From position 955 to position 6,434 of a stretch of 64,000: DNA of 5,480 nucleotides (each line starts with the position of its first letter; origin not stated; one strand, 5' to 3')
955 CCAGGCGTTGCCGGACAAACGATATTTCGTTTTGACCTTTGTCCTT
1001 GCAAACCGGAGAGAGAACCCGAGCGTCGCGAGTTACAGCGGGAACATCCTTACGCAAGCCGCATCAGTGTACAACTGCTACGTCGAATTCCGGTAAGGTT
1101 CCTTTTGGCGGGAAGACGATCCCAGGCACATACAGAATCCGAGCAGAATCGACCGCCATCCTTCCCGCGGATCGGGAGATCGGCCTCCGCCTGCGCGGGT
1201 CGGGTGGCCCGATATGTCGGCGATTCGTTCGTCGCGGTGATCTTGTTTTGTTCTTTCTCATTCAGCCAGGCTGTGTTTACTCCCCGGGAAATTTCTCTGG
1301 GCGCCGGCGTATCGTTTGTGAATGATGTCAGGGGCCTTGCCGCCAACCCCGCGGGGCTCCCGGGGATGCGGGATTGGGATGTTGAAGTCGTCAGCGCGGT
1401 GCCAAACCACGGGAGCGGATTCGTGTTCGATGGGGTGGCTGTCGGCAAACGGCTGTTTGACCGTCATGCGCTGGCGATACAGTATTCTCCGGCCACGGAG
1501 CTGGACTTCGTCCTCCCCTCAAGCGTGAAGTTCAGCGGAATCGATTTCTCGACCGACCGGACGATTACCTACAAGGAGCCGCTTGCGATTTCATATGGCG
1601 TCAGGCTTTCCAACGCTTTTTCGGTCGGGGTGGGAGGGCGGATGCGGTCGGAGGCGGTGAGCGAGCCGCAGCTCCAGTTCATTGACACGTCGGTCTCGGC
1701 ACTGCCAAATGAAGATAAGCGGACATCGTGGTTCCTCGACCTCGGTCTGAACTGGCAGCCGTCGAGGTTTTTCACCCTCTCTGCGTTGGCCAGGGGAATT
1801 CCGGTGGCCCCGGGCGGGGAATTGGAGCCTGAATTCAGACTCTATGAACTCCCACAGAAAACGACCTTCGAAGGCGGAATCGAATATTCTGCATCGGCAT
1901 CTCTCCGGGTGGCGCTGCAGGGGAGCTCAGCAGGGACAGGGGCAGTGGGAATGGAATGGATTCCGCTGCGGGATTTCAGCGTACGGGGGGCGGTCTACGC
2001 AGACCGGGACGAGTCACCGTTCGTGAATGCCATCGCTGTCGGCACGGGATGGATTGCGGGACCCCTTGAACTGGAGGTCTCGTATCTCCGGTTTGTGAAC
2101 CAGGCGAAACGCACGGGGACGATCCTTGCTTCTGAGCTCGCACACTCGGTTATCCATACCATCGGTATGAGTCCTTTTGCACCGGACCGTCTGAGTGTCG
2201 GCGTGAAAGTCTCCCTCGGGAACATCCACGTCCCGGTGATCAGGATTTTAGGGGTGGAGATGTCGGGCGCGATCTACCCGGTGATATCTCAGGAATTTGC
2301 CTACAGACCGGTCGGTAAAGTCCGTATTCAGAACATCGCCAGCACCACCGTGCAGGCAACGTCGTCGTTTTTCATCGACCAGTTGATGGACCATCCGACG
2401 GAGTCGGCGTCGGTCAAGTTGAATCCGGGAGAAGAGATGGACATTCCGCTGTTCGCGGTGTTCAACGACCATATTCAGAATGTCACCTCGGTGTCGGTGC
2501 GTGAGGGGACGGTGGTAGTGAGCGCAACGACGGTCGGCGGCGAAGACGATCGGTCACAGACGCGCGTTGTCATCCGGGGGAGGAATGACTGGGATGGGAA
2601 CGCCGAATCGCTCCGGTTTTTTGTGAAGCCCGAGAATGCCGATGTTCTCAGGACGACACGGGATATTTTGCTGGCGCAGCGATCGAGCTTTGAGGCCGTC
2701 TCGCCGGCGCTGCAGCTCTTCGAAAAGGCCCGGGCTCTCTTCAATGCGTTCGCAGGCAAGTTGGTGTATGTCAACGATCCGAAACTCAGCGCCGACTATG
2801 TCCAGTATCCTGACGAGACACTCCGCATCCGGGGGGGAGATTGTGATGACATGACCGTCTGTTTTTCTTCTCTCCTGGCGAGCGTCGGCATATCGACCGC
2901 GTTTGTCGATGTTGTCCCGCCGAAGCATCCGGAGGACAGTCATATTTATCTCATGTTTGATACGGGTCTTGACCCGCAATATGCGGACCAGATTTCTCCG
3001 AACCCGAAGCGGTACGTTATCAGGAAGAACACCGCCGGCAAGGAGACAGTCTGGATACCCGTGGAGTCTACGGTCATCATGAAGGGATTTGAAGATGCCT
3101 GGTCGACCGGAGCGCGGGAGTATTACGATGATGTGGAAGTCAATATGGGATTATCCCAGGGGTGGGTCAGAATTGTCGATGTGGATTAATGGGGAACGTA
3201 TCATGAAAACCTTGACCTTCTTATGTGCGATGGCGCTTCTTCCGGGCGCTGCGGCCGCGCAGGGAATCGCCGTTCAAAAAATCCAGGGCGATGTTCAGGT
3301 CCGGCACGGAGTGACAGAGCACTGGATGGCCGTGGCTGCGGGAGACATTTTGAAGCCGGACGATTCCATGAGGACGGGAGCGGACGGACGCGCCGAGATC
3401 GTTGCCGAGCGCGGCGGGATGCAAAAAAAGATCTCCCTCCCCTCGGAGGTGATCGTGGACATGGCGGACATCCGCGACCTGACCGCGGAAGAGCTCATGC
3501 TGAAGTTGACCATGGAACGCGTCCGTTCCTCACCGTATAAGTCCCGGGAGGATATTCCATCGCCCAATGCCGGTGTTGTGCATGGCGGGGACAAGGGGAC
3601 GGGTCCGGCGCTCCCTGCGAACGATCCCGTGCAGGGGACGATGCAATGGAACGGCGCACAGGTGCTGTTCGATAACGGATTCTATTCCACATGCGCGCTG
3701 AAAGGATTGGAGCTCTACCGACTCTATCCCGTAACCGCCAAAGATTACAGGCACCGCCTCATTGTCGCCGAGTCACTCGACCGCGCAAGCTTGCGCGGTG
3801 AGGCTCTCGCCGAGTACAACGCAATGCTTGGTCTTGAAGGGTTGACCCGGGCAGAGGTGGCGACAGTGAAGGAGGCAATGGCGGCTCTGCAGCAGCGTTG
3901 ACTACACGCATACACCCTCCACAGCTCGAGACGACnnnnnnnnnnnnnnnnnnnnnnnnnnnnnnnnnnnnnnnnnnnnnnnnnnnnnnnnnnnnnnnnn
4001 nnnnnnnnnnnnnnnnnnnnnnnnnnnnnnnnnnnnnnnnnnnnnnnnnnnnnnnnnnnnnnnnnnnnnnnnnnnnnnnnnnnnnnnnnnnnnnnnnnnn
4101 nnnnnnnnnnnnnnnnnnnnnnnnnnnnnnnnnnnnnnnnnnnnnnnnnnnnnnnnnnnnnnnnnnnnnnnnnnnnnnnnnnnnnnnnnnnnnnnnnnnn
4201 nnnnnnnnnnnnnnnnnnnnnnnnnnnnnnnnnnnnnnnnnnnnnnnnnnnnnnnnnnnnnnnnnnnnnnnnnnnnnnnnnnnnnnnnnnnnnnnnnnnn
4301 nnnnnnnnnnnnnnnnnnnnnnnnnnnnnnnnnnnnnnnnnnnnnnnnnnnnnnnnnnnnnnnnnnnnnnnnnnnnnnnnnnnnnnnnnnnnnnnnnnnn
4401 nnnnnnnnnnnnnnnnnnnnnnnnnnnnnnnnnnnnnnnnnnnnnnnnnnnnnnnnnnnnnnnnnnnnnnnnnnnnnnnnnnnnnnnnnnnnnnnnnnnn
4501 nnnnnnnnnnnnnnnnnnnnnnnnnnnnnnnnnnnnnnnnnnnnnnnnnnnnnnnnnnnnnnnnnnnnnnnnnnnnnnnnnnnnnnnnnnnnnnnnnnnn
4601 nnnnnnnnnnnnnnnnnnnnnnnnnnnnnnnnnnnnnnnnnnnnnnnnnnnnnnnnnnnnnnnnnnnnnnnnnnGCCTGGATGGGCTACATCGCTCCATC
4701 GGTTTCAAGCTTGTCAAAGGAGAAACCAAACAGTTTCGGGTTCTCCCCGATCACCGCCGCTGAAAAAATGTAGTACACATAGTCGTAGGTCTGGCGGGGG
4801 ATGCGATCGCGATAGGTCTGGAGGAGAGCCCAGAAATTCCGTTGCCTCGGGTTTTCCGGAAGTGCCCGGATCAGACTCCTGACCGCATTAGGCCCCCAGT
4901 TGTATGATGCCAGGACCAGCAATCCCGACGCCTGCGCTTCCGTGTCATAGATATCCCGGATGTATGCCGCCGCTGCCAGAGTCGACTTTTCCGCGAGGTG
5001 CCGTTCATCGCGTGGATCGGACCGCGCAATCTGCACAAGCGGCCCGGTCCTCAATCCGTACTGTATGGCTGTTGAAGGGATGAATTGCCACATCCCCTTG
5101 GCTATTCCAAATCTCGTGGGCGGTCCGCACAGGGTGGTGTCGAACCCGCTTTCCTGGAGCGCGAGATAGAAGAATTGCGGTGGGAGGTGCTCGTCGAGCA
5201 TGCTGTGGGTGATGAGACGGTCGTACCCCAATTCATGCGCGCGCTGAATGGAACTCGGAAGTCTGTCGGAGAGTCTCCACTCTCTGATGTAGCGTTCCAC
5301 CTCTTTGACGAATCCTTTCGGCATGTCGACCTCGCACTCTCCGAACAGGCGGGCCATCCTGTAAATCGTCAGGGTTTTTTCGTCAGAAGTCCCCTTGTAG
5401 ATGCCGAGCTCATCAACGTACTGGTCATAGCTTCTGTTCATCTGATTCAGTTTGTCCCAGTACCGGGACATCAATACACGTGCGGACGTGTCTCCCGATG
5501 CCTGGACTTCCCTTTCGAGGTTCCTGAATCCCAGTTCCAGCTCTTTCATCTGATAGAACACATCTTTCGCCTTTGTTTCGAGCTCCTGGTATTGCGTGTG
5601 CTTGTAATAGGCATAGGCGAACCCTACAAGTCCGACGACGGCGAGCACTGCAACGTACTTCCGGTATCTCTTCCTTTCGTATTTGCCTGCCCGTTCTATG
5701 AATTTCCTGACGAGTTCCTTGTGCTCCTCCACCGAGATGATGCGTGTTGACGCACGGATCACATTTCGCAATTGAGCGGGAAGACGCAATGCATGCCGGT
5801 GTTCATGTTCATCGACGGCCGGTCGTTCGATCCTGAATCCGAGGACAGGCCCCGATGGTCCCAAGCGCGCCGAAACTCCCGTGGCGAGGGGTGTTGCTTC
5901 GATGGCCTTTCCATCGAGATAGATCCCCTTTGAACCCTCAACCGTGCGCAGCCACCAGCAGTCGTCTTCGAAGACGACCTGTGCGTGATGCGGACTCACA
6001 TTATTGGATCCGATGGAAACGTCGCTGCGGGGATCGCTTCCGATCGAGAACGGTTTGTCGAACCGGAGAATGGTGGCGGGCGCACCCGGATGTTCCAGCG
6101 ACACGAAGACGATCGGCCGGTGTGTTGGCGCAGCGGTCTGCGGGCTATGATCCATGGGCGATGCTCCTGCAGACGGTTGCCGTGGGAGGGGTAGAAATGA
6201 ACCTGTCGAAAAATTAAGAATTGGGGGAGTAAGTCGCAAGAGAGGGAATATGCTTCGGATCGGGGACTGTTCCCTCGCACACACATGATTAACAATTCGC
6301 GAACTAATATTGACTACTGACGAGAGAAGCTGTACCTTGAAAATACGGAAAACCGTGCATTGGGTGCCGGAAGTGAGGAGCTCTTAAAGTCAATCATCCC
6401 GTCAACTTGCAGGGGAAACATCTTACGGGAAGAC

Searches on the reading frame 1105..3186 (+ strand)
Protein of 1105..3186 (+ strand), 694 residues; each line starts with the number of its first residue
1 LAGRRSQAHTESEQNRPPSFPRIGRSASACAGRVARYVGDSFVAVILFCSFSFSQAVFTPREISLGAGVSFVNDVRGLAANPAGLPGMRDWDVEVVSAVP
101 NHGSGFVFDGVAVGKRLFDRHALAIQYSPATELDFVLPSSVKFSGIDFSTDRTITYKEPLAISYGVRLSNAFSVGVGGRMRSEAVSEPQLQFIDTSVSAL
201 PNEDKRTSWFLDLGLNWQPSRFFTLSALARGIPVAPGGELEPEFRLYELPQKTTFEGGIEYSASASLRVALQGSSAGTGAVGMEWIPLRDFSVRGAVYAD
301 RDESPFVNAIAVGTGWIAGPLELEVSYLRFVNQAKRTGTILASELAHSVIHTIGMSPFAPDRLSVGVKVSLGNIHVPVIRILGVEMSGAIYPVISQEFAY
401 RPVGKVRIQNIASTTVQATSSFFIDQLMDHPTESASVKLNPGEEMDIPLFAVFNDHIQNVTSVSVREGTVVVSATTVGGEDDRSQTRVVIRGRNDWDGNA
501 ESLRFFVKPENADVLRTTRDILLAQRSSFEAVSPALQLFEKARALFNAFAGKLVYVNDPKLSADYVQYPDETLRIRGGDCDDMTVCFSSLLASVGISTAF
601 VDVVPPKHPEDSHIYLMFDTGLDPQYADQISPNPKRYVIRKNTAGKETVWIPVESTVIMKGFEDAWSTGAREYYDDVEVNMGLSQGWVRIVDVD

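Call 12: search_protein_families(library=pfam, proteins=[window:1105-3186:+], max_evalue=0.001)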
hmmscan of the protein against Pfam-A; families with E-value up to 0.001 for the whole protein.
window:1105-3186:+ (694 aa): 1 family
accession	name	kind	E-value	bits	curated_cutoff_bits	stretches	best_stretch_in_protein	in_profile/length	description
PF01841.26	Transglut_core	-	6.6e-05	23.6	23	1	533-615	9-93/108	Transglutaminase-like superfamily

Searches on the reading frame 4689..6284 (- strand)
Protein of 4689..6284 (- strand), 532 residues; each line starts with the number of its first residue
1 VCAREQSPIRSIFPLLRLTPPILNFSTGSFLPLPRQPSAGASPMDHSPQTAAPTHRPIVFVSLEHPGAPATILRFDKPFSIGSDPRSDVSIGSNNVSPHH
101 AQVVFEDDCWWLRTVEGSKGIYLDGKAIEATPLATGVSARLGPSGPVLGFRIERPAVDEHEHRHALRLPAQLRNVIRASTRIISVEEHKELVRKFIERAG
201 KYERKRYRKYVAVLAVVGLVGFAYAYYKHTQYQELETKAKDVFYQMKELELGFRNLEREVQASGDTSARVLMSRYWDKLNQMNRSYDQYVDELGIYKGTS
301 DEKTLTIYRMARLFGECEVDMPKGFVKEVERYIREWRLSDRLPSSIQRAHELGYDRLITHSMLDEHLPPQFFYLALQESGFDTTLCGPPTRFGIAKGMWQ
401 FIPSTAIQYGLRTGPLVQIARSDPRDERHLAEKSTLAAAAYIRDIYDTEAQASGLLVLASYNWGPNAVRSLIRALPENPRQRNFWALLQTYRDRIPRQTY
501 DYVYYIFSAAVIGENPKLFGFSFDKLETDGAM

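Call 12: search_protein_families(library=pfam, proteins=[window:4689-6284:-], max_evalue=0.001)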
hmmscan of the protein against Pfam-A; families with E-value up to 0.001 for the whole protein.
window:4689-6284:- (532 aa): 3 families
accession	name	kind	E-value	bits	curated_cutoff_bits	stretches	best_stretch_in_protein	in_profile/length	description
PF01464.25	SLT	-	3.8e-12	46.2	21.3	1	366-474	12-107/117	Transglycosylase SLT domain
PF00498.31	FHA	-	1.1e-08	35.8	20.7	1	80-137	2-62/67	FHA domain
PF16697.10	Yop-YscD_cpl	-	9e-06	26.3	33.2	1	79-142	19-84/94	Inner membrane component of T3SS, cytoplasmic domain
